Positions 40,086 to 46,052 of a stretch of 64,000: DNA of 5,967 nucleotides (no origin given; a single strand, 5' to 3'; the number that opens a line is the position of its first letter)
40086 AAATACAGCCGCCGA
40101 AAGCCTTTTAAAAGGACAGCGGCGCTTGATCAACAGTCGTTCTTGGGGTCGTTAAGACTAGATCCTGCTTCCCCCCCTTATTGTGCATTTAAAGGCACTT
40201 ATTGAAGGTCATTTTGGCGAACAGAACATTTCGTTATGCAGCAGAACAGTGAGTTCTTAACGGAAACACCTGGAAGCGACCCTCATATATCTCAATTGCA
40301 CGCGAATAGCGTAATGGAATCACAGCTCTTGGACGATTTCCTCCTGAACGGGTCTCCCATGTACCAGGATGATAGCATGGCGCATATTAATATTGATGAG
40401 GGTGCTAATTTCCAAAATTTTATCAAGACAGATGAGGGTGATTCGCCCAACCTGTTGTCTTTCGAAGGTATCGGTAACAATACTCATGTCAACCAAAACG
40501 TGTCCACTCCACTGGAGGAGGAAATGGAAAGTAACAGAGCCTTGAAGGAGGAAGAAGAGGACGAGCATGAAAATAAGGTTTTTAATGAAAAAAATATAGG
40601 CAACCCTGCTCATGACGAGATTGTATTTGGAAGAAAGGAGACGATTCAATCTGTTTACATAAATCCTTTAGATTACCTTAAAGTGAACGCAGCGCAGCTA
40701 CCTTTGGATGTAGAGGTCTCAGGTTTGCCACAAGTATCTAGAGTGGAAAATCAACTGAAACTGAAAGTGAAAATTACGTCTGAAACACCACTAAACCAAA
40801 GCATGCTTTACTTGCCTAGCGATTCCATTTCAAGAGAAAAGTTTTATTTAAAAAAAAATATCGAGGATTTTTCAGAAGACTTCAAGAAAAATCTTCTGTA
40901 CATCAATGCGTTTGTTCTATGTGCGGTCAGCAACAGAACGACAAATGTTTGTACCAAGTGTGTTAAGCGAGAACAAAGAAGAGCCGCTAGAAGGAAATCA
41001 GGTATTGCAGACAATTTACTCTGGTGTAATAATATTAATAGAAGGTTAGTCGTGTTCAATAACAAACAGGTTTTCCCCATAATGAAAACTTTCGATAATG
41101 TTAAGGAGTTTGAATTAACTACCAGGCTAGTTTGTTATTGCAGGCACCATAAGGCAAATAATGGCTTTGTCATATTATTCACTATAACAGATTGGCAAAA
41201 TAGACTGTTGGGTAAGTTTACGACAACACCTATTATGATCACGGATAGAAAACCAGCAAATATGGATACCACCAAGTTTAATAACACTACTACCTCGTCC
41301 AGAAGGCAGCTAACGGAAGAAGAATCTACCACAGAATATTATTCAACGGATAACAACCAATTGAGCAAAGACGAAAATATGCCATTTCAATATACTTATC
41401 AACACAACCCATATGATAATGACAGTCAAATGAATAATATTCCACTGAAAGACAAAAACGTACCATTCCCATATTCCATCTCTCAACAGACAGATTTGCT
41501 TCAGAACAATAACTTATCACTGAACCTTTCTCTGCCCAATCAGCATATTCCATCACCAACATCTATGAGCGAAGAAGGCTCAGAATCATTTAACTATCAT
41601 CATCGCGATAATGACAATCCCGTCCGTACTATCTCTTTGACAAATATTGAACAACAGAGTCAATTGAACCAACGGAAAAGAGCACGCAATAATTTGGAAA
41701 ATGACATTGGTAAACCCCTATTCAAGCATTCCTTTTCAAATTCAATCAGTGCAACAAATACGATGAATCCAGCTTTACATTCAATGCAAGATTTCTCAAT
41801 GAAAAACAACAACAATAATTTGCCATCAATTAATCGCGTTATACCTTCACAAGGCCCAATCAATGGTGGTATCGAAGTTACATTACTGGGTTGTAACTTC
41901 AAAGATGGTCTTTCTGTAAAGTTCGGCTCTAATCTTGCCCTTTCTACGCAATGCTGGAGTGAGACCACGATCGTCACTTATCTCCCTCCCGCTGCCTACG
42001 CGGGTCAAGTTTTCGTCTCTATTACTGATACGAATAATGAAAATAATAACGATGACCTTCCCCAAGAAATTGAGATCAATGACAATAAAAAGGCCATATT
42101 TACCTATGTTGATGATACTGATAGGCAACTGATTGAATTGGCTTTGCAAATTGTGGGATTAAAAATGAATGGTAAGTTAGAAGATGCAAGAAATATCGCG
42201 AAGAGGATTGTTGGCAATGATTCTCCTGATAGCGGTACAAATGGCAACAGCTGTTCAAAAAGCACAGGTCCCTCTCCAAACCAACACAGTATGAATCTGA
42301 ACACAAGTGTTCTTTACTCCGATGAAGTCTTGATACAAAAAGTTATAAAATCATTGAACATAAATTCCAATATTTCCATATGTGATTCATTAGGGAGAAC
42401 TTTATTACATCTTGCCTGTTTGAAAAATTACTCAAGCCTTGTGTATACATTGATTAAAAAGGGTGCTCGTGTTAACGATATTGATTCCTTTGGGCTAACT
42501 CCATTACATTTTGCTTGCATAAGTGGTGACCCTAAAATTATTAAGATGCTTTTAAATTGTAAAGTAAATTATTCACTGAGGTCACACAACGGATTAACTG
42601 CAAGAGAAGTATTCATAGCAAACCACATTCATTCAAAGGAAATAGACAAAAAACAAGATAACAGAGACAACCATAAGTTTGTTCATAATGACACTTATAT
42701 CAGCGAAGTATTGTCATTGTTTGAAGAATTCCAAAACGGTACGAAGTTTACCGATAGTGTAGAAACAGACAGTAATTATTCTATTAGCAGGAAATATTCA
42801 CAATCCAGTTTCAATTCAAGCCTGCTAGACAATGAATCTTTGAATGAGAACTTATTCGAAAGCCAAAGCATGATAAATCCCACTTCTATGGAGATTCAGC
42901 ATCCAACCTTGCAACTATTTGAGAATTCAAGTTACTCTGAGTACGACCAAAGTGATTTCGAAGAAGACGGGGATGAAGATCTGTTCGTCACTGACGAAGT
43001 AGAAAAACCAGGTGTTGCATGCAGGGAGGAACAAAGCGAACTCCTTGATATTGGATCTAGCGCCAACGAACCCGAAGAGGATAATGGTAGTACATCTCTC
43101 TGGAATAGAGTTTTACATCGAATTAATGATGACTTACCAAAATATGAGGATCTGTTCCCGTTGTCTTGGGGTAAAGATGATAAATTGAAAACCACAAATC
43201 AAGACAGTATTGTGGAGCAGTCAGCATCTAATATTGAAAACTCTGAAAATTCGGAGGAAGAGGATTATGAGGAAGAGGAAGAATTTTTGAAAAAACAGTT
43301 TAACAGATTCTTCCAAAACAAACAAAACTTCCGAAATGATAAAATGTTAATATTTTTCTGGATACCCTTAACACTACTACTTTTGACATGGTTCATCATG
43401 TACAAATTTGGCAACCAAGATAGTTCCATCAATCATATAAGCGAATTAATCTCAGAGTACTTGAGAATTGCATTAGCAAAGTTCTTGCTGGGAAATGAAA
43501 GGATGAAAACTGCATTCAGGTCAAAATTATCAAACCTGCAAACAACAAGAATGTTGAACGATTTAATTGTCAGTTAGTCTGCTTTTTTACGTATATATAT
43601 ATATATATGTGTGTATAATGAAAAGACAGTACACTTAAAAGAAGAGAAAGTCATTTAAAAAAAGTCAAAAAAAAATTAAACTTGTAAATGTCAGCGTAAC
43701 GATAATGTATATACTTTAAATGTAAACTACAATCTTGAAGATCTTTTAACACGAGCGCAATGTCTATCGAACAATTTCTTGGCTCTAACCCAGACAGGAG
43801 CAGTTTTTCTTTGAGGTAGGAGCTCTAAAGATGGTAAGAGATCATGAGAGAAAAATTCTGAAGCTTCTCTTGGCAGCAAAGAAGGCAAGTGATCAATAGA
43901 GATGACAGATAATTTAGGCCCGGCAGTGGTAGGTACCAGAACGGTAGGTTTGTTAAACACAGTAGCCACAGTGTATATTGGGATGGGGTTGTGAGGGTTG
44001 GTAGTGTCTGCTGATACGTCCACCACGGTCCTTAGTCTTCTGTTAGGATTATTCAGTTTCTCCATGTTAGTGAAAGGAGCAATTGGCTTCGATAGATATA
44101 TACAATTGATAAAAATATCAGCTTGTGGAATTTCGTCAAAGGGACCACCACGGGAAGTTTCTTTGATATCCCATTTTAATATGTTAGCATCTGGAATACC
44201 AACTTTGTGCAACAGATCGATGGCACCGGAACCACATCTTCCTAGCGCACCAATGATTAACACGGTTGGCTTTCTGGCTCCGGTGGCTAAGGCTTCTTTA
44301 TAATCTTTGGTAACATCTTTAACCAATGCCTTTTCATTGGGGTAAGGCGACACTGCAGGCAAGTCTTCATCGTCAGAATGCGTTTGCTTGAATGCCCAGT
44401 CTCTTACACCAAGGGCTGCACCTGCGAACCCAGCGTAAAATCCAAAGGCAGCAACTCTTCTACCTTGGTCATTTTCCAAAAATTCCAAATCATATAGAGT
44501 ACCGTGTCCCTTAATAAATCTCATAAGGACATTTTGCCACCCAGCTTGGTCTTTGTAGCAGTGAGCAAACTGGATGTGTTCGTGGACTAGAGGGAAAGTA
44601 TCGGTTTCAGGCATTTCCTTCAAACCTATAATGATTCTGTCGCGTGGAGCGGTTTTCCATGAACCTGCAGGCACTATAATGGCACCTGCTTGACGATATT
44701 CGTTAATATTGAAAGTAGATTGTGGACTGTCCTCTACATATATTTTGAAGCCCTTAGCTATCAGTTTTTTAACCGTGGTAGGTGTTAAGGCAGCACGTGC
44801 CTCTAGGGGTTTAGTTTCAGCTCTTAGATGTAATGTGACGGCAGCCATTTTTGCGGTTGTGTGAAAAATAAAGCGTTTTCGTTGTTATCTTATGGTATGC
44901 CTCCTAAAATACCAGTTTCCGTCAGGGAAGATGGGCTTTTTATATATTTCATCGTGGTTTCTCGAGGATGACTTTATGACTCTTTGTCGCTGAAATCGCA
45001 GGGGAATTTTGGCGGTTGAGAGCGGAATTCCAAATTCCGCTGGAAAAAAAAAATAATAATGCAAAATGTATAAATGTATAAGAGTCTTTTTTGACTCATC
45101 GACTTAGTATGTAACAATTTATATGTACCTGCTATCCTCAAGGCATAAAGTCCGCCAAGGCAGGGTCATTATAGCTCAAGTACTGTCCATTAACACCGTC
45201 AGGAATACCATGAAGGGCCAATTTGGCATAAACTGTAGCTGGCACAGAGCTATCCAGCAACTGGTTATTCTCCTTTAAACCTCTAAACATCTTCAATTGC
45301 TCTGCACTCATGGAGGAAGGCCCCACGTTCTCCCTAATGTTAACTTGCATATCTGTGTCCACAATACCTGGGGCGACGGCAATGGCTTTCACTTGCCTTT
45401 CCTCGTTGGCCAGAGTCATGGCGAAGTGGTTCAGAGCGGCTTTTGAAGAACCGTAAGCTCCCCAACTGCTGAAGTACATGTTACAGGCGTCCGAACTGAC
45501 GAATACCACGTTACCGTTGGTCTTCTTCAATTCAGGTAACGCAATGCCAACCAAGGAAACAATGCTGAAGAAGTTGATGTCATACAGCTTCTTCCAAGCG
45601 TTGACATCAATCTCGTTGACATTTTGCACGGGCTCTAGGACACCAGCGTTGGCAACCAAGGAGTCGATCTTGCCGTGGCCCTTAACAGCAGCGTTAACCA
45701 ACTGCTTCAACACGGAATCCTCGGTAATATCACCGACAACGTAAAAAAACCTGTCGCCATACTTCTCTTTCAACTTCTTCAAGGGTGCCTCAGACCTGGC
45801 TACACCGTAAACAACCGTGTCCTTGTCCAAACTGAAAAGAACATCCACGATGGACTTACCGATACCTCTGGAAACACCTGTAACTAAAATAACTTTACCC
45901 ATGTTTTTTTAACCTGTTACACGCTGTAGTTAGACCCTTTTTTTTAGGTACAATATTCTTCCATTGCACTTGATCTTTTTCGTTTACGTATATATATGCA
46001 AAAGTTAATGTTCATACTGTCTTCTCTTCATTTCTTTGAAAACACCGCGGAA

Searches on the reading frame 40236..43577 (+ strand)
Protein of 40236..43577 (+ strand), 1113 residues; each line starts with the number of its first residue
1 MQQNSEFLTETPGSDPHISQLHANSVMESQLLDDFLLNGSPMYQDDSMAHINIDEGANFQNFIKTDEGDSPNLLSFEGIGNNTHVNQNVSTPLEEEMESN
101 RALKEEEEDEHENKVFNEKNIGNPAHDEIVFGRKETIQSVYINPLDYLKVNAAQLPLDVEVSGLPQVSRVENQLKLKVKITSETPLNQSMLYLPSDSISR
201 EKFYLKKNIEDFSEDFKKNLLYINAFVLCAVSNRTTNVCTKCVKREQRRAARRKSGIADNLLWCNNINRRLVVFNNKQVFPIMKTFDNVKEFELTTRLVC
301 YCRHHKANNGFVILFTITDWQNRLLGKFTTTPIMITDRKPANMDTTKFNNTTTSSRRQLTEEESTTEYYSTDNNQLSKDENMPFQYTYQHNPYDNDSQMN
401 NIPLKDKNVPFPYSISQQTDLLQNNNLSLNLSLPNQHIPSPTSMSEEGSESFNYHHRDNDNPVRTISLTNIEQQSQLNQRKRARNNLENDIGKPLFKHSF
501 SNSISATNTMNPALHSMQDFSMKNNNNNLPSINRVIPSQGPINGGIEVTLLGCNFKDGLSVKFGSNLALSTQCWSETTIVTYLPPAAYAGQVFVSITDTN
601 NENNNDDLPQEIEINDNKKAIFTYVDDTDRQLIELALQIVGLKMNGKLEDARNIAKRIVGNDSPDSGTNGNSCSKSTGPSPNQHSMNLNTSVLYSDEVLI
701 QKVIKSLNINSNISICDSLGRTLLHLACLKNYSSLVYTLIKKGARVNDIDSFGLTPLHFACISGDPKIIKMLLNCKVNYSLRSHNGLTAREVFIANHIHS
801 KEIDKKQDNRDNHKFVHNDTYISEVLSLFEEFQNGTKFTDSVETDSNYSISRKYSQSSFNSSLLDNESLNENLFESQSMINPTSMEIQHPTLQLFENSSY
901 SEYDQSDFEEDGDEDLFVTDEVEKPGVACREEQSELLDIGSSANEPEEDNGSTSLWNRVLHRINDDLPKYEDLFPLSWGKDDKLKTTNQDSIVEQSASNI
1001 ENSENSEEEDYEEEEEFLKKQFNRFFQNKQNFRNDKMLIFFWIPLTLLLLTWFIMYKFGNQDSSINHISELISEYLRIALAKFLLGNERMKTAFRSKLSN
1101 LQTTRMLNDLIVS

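Call 3: search_protein_families(library=pfam, proteins=[window:40236-43577:+])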
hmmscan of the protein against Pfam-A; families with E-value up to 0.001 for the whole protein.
window:40236-43577:+ (1113 aa): 7 families
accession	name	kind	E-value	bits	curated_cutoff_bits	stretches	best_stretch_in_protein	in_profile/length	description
PF25603.1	SPT23_MGA2_DBD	-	2e-66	224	27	1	156-339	1-188/189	SPT23/MGA2 DNA-binding domain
PF12796.13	Ank_2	-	1.2e-12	48.6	27.3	1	703-778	12-85/90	Ankyrin repeats (3 copies)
PF13606.12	Ank_3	-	1.5e-11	43.7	22.3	1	753-779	2-28/30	Ankyrin repeat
PF00023.36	Ank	-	1.6e-11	44.2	21.1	1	753-778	2-29/33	Ankyrin repeat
PF01833.30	TIG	-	1.7e-10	41.2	20.9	1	530-600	1-72/84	IPT/TIG domain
PF13637.12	Ank_4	-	3.2e-10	40.4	22.7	1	738-773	15-50/50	Ankyrin repeats (many copies)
PF13857.12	Ank_5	-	4e-08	33.9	27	1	739-791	1-54/56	Ankyrin repeats (many copies)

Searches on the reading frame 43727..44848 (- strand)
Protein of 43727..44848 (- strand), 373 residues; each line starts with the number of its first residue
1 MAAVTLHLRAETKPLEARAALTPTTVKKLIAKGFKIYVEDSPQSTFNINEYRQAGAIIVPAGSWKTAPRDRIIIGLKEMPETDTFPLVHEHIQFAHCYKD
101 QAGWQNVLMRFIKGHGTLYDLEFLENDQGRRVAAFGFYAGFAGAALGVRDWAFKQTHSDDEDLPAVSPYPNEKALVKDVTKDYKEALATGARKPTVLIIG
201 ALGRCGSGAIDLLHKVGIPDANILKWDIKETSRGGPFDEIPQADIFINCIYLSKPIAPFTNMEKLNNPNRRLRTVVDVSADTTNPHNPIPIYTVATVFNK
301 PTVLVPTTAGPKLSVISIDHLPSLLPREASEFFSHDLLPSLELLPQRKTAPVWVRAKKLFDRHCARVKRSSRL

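Call 50: search_protein_families(library=pfam, proteins=[window:43727-44848:-], max_evalue=0.01)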
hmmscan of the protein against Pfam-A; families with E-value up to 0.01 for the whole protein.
window:43727-44848:- (373 aa): 1 family
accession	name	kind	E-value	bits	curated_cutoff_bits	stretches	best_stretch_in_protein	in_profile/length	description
PF05222.21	AlaDh_PNT_N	-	3.5e-29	102.2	30.4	1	8-142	2-136/136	Alanine dehydrogenase/PNT, N-terminal domain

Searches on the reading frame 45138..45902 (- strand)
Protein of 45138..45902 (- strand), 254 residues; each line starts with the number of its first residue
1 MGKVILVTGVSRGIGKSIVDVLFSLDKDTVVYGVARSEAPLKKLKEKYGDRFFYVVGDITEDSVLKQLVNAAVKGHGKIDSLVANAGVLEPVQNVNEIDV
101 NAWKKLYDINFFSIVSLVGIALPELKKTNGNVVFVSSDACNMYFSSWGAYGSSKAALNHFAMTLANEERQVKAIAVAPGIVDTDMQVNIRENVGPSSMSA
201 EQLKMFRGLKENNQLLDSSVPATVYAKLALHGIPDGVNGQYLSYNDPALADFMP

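Call 50: search_protein_families(library=pfam, proteins=[window:45138-45902:-], max_evalue=0.01)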
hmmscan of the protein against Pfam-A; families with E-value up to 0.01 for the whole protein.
window:45138-45902:- (254 aa): 5 families
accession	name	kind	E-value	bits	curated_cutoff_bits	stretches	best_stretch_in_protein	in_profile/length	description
PF00106.31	adh_short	-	2.5e-50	171.1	26.6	1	3-192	1-193/195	short chain dehydrogenase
PF13561.12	adh_short_C2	-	1.2e-29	104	27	1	9-192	1-187/236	Enoyl-(Acyl carrier protein) reductase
PF08659.16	KR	-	2e-06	28.3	22.6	1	5-176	3-175/180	KR domain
PF23441.1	SDR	-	1.8e-05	24.7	27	1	37-185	45-198/258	SDR-like rossmann domain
PF01370.27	Epimerase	-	0.008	16.1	20.9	0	5-70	1-61/240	NAD dependent epimerase/dehydratase family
